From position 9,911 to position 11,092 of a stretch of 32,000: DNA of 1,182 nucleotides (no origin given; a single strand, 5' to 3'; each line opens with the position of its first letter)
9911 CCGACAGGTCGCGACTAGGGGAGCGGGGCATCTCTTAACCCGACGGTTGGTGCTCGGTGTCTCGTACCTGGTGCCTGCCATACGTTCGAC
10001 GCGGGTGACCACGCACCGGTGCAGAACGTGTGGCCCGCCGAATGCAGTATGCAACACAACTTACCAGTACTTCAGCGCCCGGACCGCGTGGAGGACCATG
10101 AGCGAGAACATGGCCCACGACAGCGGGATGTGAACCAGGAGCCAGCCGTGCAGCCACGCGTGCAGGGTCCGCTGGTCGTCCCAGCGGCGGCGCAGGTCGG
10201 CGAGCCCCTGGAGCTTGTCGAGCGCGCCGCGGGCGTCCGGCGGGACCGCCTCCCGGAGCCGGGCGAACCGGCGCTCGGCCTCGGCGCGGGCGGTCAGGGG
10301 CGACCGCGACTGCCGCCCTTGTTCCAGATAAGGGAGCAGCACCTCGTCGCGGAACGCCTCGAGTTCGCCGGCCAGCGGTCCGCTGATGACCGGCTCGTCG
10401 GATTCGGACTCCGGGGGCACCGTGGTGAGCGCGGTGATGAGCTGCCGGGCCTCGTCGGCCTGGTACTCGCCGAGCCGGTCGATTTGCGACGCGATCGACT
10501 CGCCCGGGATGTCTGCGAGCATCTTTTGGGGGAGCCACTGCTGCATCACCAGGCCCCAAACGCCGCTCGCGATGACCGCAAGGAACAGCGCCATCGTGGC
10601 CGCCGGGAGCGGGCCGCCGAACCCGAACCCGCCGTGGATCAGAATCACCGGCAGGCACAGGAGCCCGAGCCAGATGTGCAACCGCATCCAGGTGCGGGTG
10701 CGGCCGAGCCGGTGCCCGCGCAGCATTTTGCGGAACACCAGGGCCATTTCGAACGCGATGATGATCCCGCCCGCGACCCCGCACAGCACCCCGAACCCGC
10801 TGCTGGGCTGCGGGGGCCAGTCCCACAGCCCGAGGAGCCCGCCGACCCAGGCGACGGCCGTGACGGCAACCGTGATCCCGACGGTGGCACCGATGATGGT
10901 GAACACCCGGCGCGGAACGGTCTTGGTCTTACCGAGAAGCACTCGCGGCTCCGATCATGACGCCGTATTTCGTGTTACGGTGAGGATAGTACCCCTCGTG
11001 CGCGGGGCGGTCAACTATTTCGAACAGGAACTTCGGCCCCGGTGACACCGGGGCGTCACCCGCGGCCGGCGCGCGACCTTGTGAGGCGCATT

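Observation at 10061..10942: Membrane protein with two H-x13-H pairs on separate helices: a cytochrome-b / NOX-like di-haem signature encoded next to a decahaem cytochrome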

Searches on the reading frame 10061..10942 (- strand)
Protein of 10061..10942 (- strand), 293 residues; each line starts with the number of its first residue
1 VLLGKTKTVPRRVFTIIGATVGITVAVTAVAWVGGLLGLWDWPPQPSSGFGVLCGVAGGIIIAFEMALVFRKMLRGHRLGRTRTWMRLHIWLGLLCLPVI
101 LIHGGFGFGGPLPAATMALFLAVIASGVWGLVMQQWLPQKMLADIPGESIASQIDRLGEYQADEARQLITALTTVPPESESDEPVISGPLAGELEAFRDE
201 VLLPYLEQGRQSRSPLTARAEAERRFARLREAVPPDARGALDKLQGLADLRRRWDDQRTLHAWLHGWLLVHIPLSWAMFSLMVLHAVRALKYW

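Call 4: search_protein_families(library=pfam, proteins=[window:10061-10942:-], max_evalue=1)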
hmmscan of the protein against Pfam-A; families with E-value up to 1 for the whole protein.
window:10061-10942:- (293 aa): 1 family
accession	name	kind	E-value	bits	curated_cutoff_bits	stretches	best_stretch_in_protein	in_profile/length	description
PF14358.11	DUF4405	-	0.0019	19.1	26.7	1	81-103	39-61/66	Domain of unknown function (DUF4405)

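Call 5: find_homologous_proteins(query=window:10061-10942:-, max_evalue=0.001)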
Query window:10061-10942:- (293 aa): 952 proteins with E <= 0.001 among 8000 candidates; the best 120 are listed.
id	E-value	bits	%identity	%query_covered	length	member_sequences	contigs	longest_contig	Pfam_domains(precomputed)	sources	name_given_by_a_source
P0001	7.6e-192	654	99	100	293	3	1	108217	-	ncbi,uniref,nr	ncbi:hypothetical protein R5W23_000934 [Gemmata sp. JC673]|uniref:Uncharacterized protein n=1 Tax=Ge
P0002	4.4e-176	602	91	100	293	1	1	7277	-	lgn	-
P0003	7.9e-162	556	84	100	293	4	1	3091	-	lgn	-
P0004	3.7e-157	540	82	100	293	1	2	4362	-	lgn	-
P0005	1.3e-153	529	80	100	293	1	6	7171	-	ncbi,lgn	ncbi:MAG TPA: hypothetical protein VGE74_08075 [Gemmata sp.]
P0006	4.0e-139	481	73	100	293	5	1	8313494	-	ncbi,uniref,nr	ncbi:hypothetical protein J8F10_19685 [Gemmata sp. G18]|uniref:Ferric oxidoreductase domain-containi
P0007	1.2e-138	480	75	100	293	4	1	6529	-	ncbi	ncbi:MAG: hypothetical protein ACKODX_20455 [Gemmata sp.]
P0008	1.9e-137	476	75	100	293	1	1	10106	-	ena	-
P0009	3.9e-137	475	73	100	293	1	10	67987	-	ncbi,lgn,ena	-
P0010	7.3e-137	474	73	100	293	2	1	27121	-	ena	-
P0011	7.2e-134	464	71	100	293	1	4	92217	-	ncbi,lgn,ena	-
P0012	2.8e-131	455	72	100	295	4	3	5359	-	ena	-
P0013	3.4e-128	445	68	100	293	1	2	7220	-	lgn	-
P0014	8.1e-128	444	69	100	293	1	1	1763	-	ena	-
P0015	3.4e-127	442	67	100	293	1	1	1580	-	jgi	jgi:hypothetical protein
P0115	8.4e-95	336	52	100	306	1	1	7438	PF14358.12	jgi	jgi:hypothetical protein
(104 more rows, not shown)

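Call 6: search_solved_structures(query=window:10061-10942:-, max_evalue=10, show_alignments=3)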
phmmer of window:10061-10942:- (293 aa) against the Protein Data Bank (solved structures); distinct sequences matched with E-value up to 10: 6.
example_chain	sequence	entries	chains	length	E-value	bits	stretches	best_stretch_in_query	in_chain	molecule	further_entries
6csn_A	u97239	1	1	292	1.4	11.2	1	80-132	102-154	iC++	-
6cso_A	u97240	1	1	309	1.5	11.1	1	80-132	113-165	iC++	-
3ug9_A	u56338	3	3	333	2.4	10.4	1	80-132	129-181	Archaeal-type opsin 1, Archaeal-type opsin 2 | Archaeal-type opsin 1,Archaeal-type opsin 2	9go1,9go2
7c86_A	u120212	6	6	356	5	9.4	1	80-132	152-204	Sensory opsin A,Channelrhodopsin (ChR) chimera between ChR1 &amp; ChR2 | Archaeal-type opsin 1,Archaeal-type opsin 2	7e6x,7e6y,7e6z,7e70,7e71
6eid_A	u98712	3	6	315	6.3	9.1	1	79-132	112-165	Archaeal-type opsin 2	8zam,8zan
6eig_A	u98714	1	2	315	8.3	8.7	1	79-132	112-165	Archaeal-type opsin 2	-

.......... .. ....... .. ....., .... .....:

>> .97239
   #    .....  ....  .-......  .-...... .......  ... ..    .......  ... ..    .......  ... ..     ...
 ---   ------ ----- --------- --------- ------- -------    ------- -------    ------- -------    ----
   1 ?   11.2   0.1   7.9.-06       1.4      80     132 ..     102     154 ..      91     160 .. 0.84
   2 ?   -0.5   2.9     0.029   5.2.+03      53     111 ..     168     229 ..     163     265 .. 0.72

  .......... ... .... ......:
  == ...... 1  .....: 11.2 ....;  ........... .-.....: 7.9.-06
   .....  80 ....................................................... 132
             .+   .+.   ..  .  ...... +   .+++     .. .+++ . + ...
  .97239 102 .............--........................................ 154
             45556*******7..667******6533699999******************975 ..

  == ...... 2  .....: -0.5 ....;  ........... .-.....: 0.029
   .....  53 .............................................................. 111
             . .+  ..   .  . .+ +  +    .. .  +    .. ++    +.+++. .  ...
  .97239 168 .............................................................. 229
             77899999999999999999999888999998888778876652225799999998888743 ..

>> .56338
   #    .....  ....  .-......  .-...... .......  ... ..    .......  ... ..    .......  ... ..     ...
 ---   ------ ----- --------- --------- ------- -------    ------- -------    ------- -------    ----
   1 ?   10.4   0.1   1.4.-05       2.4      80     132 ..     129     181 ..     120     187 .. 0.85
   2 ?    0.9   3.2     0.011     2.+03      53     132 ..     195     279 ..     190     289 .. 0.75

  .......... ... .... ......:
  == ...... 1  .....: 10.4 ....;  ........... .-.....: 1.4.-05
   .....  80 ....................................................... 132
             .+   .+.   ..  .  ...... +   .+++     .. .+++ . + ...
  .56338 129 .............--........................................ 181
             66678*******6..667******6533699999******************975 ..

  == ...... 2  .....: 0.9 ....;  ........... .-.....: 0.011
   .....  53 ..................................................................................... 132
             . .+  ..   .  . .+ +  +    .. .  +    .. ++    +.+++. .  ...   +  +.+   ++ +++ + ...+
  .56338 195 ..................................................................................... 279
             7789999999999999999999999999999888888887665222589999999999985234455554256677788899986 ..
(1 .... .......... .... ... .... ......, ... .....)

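Call 10: search_solved_structures(query=A1, max_evalue=10, show_alignments=3)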
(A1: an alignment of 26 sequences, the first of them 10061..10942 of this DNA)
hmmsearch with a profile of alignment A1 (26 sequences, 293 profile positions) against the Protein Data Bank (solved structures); distinct sequences matched with E-value up to 10: 5.
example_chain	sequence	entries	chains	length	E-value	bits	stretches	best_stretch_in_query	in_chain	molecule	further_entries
7n61_0M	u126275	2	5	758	0.31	13.3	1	163-251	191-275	FAP225 | Unknown protein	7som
8w1z_A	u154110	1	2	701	0.37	13.1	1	6-81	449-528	G-protein coupled receptors family 1 profile domain-containing protein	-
5k6g_F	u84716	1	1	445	1.4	11.2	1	144-235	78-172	Fusion glycoprotein F0,Fusion glycoprotein F0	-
5k6c_F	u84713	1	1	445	2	10.7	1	147-235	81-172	Fusion glycoprotein F0,Fusion glycoprotein F0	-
7tgh_1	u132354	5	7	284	5.3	9.3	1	42-137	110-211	NADH-ubiquinone oxidoreductase chain 1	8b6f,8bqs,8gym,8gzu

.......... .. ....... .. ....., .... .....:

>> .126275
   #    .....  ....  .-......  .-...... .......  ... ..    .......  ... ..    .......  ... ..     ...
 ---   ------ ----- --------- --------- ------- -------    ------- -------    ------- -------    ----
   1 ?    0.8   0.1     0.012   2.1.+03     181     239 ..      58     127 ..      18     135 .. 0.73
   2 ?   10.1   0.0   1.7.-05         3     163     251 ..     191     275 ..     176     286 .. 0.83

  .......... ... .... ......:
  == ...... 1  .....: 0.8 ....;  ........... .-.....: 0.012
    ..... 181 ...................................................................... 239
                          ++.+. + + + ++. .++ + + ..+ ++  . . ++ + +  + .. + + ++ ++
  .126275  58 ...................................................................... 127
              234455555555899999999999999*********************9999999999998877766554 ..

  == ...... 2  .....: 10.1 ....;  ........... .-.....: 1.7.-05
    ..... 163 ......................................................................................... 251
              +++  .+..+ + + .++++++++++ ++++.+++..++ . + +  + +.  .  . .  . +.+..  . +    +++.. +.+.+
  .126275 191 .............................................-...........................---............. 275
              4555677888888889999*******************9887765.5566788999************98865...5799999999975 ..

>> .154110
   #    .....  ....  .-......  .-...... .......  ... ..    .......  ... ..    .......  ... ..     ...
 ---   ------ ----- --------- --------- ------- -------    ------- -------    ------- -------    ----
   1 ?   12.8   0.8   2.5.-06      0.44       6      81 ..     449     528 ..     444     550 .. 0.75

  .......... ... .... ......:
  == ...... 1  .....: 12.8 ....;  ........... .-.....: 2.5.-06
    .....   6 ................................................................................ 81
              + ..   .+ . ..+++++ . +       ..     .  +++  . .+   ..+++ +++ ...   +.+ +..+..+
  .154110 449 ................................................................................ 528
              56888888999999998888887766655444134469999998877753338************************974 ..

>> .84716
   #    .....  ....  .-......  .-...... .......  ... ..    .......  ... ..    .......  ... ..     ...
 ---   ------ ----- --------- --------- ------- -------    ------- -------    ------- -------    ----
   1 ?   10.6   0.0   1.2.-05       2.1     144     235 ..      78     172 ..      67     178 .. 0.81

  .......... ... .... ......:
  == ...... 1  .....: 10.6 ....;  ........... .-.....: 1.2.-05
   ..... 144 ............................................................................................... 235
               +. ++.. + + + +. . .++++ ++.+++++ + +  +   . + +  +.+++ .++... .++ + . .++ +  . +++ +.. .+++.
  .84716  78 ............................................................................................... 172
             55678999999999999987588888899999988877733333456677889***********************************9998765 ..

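Call 12: search_protein_families(library=ncbifam, proteins=[window:10061-10942:-], max_evalue=0.01)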
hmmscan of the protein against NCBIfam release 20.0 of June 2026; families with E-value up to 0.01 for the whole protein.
window:10061-10942:- (293 aa): 0 families

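Call 15: search_dna_similar(query=window:10061-10942:-, collection=plasmids, mode=protein, max_rows=10)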
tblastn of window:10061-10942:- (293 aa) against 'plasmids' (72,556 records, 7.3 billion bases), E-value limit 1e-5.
No match.

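Call 17: predict_structure(alignment_id=A1)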
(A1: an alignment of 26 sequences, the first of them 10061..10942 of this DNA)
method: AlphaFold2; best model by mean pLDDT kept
length: 293 residues; sequences in the alignment: 26
mean_pLDDT: 85.0   pTM: 0.71
mean pLDDT of the five models: 85.0, 84.1, 80.6, 80.0, 79.9
residues with pLDDT >= 90: 122; 70-90: 143; 50-70: 28; < 50: 0
segments of 3 or more residues with pLDDT < 50: none
pLDDT, mean of each block of 10 residues (from residue 1): 67 90 95 93 84 88 81 64 82 91 77 83 91 83 63 74 93 80 86 95 94 94 95 92 94 85 86 89 82 68
secondary structure, 60 per line:
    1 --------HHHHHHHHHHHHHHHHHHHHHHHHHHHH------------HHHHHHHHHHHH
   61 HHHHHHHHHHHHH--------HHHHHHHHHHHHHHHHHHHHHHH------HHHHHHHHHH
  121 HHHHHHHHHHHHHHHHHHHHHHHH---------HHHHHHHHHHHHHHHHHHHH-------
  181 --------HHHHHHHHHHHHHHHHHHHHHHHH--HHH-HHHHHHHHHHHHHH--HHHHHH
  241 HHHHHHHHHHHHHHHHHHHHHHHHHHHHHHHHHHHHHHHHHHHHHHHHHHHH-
elements in order: H9-36 H49-73 H82-104 H111-144 H154-173 H189-212 H219-232 H235-292

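Call 19: search_protein_representatives(alignment_id=A1)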
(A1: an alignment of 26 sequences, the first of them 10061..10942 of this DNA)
Query: 26 sequences, 293 profile positions. Proteins with E-value up to 0.001 (for the whole library): 3328; up to 1e-10: 1326; up to 1e-30: 451. The best 150 are listed.
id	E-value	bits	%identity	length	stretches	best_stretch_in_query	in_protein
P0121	9.7e-135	464.7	-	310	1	1-293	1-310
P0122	3.4e-125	433.4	-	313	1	1-293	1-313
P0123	5.7e-120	416.2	-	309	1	1-293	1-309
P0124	1.0e-105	369.5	-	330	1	1-293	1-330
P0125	1.0e-100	353.1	-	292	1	1-293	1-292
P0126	1.1e-100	353.0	-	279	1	26-293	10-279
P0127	4.9e-99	347.5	-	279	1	4-293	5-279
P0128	2.2e-97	342.1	-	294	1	1-293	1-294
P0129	2.7e-97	341.8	-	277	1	52-293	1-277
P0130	1.1e-96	339.8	-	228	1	86-293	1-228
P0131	8.6e-94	330.3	-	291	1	1-293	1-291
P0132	6.4e-92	324.2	-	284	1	17-293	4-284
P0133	1.7e-91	322.7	-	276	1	30-292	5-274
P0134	1.3e-83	296.9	-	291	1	1-293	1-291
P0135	1.5e-80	286.8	-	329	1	20-293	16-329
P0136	5.2e-78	278.5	-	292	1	1-293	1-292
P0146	2.2e-73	263.3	-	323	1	14-293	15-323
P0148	7.8e-73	261.5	-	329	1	21-293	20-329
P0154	9.0e-71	254.7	-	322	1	44-292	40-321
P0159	2.3e-68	246.9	-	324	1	11-292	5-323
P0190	4.9e-61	222.8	-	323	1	13-292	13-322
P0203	1.1e-58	215.1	-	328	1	1-293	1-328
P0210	1.1e-57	211.7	-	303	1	17-292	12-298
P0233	7.0e-55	202.6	-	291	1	43-287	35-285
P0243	1.3e-53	198.4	-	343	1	46-292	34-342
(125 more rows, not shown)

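Call 20: fold_search(model_id=the predicted structure, library=pdb)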
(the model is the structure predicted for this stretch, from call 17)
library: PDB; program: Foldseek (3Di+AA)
matches with E <= 10: 161; with E <= 0.001: 0
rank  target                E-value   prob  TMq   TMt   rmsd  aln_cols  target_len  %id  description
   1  3i9y                  9.6e-02  0.99  0.34  0.41   8.6       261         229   13  Crystal structure of the V. parahaemolyticus histidine kinase sensor TorS sensor domain (released 2009-10-06)
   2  3o1i_A                1.8e-01  0.91  0.32  0.34  12.3       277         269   12  Crystal Structure of the TorS sensor domain - TorT complex in the absence of ligand (released 2011-12-21)
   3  3o1i_B                3.4e-01  0.80  0.32  0.33  11.4       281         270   14  Crystal Structure of the TorS sensor domain - TorT complex in the absence of ligand (released 2011-12-21)
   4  2yfb_A                6.8e-01  0.51  0.28  0.32  10.0       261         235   12  X-ray structure of McpS ligand binding domain in complex with succinate (released 2012-04-18)
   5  3i9w                  7.1e-01  0.25  0.22  0.23  14.9       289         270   14  Crystal structure of the E. coli histidine kinase sensor TorS sensor domain (released 2009-10-06)
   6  7np7_D2               7.7e-01  0.20  0.22  0.17  25.4       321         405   15  Structure of an intact ESX-5 inner membrane complex, Composite C1 model (released 2021-06-02)
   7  7zjr                  1.3e+00  0.63  0.38  0.40   8.9       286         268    9  X-ray structure of the periplasmic region of PilJ from P. aeruginosa (released 2022-04-27)
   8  2yfa_B                1.4e+00  0.33  0.28  0.33   9.9       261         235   12  X-ray structure of McpS ligand binding domain in complex with malate (released 2012-04-18)
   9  9bd6_A                1.5e+00  0.08  0.15  0.09  26.7       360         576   10  PaMsbA in an occluded, outward conformation (released 2025-09-03)
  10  6ivk_A                1.5e+00  0.07  0.12  0.13  19.3       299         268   12  Crystal structure of a membrane protein G175A (released 2019-11-06)
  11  4dcn_D                1.7e+00  0.12  0.16  0.22  20.3       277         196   12  Crystal Structure Analysis of the Arfaptin2 BAR domain in Complex with ARL1 (released 2012-06-13)
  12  6iv3_B                1.7e+00  0.08  0.13  0.14  20.0       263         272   14  Crystal structure of a bacterial Bestrophin homolog from Klebsiella pneumoniae with a mutation W252A (released 2019-11-13)
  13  6ivn_E                1.8e+00  0.08  0.14  0.15  20.4       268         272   16  Crystal structure of a membrane protein G264A (released 2019-11-06)
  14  6tgz                  1.8e+00  0.08  0.16  0.13  34.6       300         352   10  IE1 from human cytomegalovirus (released 2020-11-25)
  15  9b3m                  1.8e+00  0.07  0.16  0.14  26.2       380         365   11  NorA in inward-open conformation (NorA-BRIL fusion) (released 2024-12-11)
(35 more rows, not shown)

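Call 24: find_related_loci(query=A1, collection=genome_contigs, flank=10000)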
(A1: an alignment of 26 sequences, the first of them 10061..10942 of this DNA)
Query A1 (293 aa) in genome_contigs; peptide patterns used: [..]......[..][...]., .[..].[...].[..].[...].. (x = any residue, [..] = any of these).
99 stretches matched a pattern; 51 encode a relative of the query (tblastn E <= 1e-3); 51 distinct loci.
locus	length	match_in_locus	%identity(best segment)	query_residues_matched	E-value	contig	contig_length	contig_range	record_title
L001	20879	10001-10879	99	1-293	0e+0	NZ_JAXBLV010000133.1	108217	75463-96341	Gemmata algarum strain JC673 JC673_contig_133, whole genome shotgun sequence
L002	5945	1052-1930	80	1-293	1e-150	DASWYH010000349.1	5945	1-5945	MAG TPA_asm: Gemmata sp. isolate SMAG_U3706 k141_10643, whole genome shotgun sequence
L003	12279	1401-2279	73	1-293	5e-140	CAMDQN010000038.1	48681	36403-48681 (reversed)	MAG: Singulisphaera sp. GP187 isolate TrH-25oct19-98 genome assembly, contig: TrH-25oct19-C1122, whole genome shotgun se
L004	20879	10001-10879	74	1-293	2e-134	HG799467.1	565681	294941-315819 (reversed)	Gemmata sp. IIL30 genomic scaffold, scaffold00006, whole genome shotgun sequence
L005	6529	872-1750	75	1-293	2e-127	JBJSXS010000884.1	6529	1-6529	MAG: Gemmata sp. isolate samp_4435_metabat2_32 samp_4435_2411699, whole genome shotgun sequence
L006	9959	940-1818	67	1-293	6e-125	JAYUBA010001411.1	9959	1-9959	MAG: Frigoriglobus sp. isolate GFS_6685 GFS_6685_1410, whole genome shotgun sequence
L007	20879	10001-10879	66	1-293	4e-115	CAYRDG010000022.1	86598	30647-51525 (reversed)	MAG TPA_asm: uncultured Frigoriglobus sp. isolate SRP263991_co5_149 genome assembly, contig: NODE_622_length_86598_cov_8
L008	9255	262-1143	61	1-293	3e-114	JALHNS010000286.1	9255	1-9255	MAG: Gemmata sp. isolate Bin_69_sub c_000000026510, whole genome shotgun sequence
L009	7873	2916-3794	61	1-293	3e-114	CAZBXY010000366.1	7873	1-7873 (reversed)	MAG TPA_asm: uncultured Frigoriglobus sp. isolate SRP287051_co2_76 genome assembly, contig: NODE_14641_length_7873_cov_1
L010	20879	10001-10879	67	1-293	1e-113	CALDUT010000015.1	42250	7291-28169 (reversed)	MAG: uncultured Gemmata sp. isolate N1_Bin_METABAT__218_1 genome assembly, contig: c_000002530043, whole genome shotgun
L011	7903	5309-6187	64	1-293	3e-112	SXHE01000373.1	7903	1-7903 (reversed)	MAG: Planctomycetia bacterium isolate F1-120-MAGs012 F1-120__c395246, whole genome shotgun sequence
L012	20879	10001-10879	65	1-293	2e-110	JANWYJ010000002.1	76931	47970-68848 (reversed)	MAG: Gemmata sp. isolate SKYG68 k141_326882, whole genome shotgun sequence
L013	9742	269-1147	63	1-293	8e-110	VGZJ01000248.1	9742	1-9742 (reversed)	MAG: Planctomycetota bacterium isolate K_Offshore_80m_m2_185 K_Offshore_80m_m2_185_Ga0194132_10013749, whole genome shot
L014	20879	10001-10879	60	1-293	2e-106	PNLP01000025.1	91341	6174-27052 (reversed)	MAG: Planctomycetaceae bacterium isolate DS2.012 DS2_1000140_91341, whole genome shotgun sequence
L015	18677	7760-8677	55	1-293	1e-103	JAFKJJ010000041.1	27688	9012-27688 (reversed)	MAG: Planctomycetota bacterium isolate SCN18_26_2_15_R2_P_68_10 SCN18_26_2_15_R2_P_scaffold_1205, whole genome shotgun s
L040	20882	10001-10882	42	1-293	2e-64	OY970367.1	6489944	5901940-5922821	MAG: uncultured Planctomycetota bacterium isolate MFD04580.bin.c.2 genome assembly, chromosome: 1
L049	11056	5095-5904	33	43-292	3e-37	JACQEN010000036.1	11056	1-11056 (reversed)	MAG: Deltaproteobacteria bacterium isolate NC_groundwater_1022_Pr1_S-0.65um_62_10 Montesol18_Sp65_coassembly_scaffold_99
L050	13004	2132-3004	32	13-292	2e-35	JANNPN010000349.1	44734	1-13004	MAG: Polyangiaceae bacterium isolate SOY_34_concoct_69 SOY_34_k141_4549136, whole genome shotgun sequence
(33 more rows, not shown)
